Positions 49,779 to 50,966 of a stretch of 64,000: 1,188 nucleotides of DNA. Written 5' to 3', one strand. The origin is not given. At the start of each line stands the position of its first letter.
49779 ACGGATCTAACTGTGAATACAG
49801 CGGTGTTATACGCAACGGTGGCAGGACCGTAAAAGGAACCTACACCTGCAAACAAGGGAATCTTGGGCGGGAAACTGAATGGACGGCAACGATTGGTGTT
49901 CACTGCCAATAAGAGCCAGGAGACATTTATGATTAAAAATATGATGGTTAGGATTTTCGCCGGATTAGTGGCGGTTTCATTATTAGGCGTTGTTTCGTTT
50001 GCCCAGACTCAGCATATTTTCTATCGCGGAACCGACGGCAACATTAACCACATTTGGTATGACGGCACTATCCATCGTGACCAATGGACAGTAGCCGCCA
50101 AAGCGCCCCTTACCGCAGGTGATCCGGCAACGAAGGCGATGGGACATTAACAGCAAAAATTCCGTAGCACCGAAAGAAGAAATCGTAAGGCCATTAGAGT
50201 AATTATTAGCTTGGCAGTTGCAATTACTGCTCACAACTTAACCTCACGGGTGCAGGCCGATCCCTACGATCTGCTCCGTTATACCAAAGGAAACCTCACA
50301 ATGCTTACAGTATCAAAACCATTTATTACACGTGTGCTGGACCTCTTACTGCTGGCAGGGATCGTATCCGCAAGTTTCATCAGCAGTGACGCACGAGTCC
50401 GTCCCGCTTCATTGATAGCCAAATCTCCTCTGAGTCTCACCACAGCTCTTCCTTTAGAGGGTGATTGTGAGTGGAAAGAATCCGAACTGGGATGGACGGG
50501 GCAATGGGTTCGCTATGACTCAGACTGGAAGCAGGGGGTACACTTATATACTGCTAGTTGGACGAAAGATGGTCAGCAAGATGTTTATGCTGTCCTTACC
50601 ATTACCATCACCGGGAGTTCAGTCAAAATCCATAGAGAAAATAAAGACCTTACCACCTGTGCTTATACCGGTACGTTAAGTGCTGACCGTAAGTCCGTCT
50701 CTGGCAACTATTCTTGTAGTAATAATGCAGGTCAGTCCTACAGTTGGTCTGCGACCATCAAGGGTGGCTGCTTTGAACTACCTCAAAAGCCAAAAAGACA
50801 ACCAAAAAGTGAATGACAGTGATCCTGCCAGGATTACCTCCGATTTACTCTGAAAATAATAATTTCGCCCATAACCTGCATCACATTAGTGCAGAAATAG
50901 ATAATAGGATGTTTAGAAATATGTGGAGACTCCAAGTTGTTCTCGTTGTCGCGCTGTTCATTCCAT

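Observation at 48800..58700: ~10-kb AT-rich island of exclusively secreted proteins with a duplicated gene order (4-Cys-domain protein, small peptide, TolB-like propeller, tectonin-like lectin)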

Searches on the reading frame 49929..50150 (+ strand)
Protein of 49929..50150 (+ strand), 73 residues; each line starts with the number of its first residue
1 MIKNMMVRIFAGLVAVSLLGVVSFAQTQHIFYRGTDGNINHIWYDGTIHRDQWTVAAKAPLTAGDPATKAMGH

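Call 3: search_protein_families(library=pfam, max_evalue=0.1, proteins=[window:49929-50150:+])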
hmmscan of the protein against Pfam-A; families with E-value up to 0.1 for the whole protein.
window:49929-50150:+ (73 aa): 1 family
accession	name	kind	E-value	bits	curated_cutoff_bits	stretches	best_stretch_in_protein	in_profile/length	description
PF03984.19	DUF346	-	2.7e-07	30.7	22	1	27-56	1-30/39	Repeat of unknown function (DUF346)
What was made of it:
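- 49929..50150 (+): g2: signal peptide plus exactly one PLL/DUF346 propeller blade (47-residue mature product). Pfam PF03984 2.7e-7 (call 3).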

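Call 7: search_protein_families(library=ncbifam, max_evalue=0.01, proteins=[window:49929-50150:+])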
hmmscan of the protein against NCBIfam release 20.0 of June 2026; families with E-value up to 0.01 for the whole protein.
window:49929-50150:+ (73 aa): 0 families

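Call 9: find_homologous_proteins(query=window:49929-50150:+, max_evalue=0.001)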
Query window:49929-50150:+ (73 aa): 1 proteins with E <= 0.001 among 2 candidates.
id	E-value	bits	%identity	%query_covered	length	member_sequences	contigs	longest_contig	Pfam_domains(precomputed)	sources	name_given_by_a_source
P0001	1.0e-42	160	100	100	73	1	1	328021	PF03984.20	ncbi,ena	-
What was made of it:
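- Tried and rejected: It returned only g2 itself (call 9).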

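Call 13: find_encoding_contigs(protein=P0001, flank=10000, max_places=4)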
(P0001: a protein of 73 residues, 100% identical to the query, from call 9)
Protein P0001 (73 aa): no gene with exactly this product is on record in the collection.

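Call 14: search_solved_structures(query=window:49929-50150:+, max_evalue=10, show_alignments=3)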
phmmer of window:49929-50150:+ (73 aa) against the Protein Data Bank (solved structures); distinct sequences matched with E-value up to 10: 8.
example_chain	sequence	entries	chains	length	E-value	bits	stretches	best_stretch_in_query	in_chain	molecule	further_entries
5c9l_A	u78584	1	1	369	0.037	17.6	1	29-55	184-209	PLL lectin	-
8q7u_A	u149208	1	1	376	0.051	17.2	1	29-55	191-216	Photorhabdus luminescens subsp. laumondii TTO1 complete genome segment 3/17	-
5c9o_A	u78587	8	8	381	0.077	16.6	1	29-55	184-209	PLL lectin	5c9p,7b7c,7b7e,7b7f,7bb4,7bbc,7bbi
6rfz_A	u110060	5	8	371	0.22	15.2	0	29-54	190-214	lectin PLL2 from Photorhabdus laumondii | Photorhabdus luminescens subsp. laumondii TTO1 complete genome segment 3/17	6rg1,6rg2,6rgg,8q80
1aye_A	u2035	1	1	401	0.68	13.6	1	11-64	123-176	PROCARBOXYPEPTIDASE A2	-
1dtd_A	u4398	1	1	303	0.93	13.2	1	11-64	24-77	CARBOXYPEPTIDASE A2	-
5mxe_A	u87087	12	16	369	1.2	12.8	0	29-47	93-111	Photorhabdus asymbiotica lectin PHL | lectin PHL | Photorhabdus asymbitoca lectin PHL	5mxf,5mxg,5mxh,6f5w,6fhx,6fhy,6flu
6qe7_A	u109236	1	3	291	1.3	12.8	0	28-55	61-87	Anti-sigma-I factor RsgI3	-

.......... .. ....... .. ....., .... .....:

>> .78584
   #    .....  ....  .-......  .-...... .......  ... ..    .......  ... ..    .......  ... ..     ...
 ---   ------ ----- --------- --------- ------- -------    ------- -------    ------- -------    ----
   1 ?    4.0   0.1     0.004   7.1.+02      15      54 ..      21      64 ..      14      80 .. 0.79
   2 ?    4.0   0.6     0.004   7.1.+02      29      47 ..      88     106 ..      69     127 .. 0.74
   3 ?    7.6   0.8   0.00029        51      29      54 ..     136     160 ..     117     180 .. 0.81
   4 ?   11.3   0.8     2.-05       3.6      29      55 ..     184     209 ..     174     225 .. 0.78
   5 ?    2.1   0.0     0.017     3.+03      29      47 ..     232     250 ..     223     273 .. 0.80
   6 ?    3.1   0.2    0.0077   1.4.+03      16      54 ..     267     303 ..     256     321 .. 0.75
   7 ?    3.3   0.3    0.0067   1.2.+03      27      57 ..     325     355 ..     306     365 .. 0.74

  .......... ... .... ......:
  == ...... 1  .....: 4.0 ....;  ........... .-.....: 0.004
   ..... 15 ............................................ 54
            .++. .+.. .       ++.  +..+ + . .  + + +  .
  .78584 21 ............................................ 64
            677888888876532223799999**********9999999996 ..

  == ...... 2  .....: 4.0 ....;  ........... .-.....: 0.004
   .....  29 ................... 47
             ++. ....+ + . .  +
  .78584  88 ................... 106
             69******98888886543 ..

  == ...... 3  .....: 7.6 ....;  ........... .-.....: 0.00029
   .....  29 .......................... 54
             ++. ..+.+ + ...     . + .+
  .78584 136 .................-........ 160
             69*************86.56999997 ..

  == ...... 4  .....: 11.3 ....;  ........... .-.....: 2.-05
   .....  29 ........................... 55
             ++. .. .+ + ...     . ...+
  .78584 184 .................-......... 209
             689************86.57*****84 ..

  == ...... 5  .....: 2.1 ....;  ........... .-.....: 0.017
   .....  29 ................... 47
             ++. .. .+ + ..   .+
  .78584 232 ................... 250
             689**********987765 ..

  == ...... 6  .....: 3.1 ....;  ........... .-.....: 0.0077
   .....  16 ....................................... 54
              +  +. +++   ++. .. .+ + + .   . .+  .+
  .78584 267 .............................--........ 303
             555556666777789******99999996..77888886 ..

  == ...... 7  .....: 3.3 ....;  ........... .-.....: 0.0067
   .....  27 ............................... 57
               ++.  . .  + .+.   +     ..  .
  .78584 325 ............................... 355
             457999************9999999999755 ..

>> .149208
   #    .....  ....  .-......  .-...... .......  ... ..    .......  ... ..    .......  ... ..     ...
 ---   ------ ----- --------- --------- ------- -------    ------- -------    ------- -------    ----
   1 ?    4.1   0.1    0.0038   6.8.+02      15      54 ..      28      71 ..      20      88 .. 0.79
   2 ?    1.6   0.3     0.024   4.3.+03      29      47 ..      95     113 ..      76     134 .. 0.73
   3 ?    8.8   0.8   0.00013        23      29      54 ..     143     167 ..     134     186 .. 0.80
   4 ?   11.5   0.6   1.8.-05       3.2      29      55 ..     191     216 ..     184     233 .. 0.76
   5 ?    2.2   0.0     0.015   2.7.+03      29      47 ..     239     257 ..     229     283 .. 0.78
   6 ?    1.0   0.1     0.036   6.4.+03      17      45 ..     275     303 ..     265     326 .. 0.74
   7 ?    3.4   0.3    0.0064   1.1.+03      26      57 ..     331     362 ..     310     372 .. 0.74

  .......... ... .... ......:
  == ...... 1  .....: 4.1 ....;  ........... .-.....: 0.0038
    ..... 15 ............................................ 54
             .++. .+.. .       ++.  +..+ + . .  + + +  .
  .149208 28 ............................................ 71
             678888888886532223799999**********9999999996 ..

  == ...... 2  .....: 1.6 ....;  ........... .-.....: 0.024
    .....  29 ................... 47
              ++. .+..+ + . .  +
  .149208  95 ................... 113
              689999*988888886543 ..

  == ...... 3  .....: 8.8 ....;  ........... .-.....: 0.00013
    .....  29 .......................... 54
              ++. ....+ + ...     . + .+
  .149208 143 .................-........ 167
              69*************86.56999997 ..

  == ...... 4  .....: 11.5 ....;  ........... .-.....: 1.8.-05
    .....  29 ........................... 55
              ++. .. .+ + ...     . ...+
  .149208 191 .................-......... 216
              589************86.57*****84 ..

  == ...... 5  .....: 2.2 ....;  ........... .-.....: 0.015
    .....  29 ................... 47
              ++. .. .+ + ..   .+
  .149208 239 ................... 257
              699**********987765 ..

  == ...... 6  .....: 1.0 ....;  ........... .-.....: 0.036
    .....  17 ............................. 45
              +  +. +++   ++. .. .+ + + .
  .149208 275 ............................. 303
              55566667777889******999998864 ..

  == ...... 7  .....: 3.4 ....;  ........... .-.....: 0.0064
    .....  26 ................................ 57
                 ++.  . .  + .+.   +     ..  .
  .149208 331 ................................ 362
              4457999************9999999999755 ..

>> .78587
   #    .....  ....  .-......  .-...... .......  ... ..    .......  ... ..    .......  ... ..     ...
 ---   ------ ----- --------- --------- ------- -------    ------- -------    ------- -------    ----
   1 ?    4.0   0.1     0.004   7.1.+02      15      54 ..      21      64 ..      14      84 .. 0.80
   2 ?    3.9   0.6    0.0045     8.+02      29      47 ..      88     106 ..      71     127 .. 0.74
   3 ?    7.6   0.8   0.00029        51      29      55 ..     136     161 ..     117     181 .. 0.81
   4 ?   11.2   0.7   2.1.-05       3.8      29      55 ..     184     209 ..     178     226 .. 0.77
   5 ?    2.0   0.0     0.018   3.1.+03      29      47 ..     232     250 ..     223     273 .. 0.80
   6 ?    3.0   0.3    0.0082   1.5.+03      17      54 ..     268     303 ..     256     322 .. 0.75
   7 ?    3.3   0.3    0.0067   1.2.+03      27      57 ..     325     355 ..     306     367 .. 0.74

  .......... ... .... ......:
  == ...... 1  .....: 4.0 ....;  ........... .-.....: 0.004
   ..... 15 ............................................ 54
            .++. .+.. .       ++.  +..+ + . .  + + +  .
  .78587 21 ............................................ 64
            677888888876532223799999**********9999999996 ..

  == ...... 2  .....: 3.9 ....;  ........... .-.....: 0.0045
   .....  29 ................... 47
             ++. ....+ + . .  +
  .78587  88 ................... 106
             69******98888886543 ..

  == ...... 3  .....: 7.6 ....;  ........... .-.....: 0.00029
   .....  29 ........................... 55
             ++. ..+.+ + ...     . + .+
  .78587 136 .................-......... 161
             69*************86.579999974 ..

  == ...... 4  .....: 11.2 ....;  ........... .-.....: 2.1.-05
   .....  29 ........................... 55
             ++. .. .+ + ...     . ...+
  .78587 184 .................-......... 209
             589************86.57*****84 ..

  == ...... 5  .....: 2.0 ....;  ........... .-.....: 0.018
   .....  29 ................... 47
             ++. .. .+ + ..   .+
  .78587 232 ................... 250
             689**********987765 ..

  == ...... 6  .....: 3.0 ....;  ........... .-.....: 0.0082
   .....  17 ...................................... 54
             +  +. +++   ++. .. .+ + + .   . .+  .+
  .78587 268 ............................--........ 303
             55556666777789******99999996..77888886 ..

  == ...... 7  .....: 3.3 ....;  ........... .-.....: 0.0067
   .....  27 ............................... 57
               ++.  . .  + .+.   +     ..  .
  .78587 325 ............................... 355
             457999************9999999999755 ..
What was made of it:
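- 49929..50150 (+): It aligns to each of the seven blades of PLL lectins (call 14).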

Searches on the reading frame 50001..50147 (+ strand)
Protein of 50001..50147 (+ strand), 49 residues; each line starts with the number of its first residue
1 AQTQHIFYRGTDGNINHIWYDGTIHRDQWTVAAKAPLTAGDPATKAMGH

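Call 25: search_protein_representatives(alignment_id=A1)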
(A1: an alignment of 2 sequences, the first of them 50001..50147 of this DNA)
Query: 2 sequences, 49 profile positions. Proteins with E-value up to 0.001 (for the whole library): 703; up to 1e-10: 294; up to 1e-30: 56. The best 150 are listed.
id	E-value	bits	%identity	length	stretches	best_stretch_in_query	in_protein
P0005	3.4e-111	379.1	-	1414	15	1-49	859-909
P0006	1.8e-106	364.0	-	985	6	3-47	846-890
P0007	4.2e-94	324.4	-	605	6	3-47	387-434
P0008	1.0e-91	316.8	-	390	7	3-46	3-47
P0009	8.7e-78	272.2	-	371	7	5-49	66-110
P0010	1.0e-68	243.2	-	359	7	3-47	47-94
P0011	1.7e-68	242.5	-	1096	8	3-48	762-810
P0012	6.9e-68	240.5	-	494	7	1-47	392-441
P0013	5.6e-67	237.6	-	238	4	3-48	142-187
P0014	8.1e-66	233.8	-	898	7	3-49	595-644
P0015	1.1e-65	233.5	-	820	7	3-48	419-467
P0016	4.0e-63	225.2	-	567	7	3-47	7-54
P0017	9.0e-62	220.9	-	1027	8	3-47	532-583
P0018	7.5e-61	218.0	-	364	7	3-49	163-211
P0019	3.6e-60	215.8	-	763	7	3-49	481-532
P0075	7.3e-27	109.1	-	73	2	4-49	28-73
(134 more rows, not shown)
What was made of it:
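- On PLL / DUF346 seven-bladed propeller lectins: A blade profile finds 703 proteins, almost all with 6-8 repeats (call 25).
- Tried and rejected: The exhaustive profile search was needed (call 25).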

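Call 38: find_encoding_contigs(protein=P0075, flank=10000)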
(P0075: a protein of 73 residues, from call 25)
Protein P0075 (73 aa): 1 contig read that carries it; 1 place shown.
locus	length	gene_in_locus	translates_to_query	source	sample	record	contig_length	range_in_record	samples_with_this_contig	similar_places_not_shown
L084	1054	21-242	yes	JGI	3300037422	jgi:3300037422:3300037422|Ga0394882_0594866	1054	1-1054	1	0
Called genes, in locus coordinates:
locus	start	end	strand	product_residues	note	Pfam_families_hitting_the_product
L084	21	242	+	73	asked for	-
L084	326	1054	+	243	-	?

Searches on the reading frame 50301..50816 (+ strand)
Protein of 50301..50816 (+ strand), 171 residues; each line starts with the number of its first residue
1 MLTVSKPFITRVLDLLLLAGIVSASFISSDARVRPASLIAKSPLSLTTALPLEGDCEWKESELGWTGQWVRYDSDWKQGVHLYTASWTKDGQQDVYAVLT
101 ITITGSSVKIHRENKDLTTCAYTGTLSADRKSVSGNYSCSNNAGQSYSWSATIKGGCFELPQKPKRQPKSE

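Call 3: search_protein_families(library=pfam, max_evalue=0.1, proteins=[window:50301-50816:+])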
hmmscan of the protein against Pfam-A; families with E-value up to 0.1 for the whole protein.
window:50301-50816:+ (171 aa): 0 families

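Call 7: search_protein_families(library=ncbifam, max_evalue=0.01, proteins=[window:50301-50816:+])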
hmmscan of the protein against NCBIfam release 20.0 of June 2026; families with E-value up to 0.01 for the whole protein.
window:50301-50816:+ (171 aa): 0 families

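Call 61: predict_structure(alignment_id=A5)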
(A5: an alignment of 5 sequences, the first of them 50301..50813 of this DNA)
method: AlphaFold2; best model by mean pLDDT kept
length: 171 residues; sequences in the alignment: 5
mean_pLDDT: 69.1   pTM: 0.56
mean pLDDT of the five models: 69.1, 65.6, 63.8, 63.3, 62.6
residues with pLDDT >= 90: 37; 70-90: 61; 50-70: 15; < 50: 58
segments of 3 or more residues with pLDDT < 50: 1-53, 161-163
pLDDT, mean of each block of 10 residues (from residue 1): 42 40 39 40 39 65 83 76 89 89 91 85 92 92 87 73 55 50
secondary structure, 60 per line:
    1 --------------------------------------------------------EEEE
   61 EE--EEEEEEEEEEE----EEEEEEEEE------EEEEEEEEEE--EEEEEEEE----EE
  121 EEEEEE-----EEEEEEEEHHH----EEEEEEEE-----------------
elements in order: E57-62 E65-75 E80-88 E95-104 E107-114 E119-126 E132-139 E147-154
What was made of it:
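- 50301..50816 (+): g3: exported stand-alone 4-Cys barrel protein. The AlphaFold2 model has eight strands at residues 57-154, with pLDDT about 85-92 in the domain (call 61).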
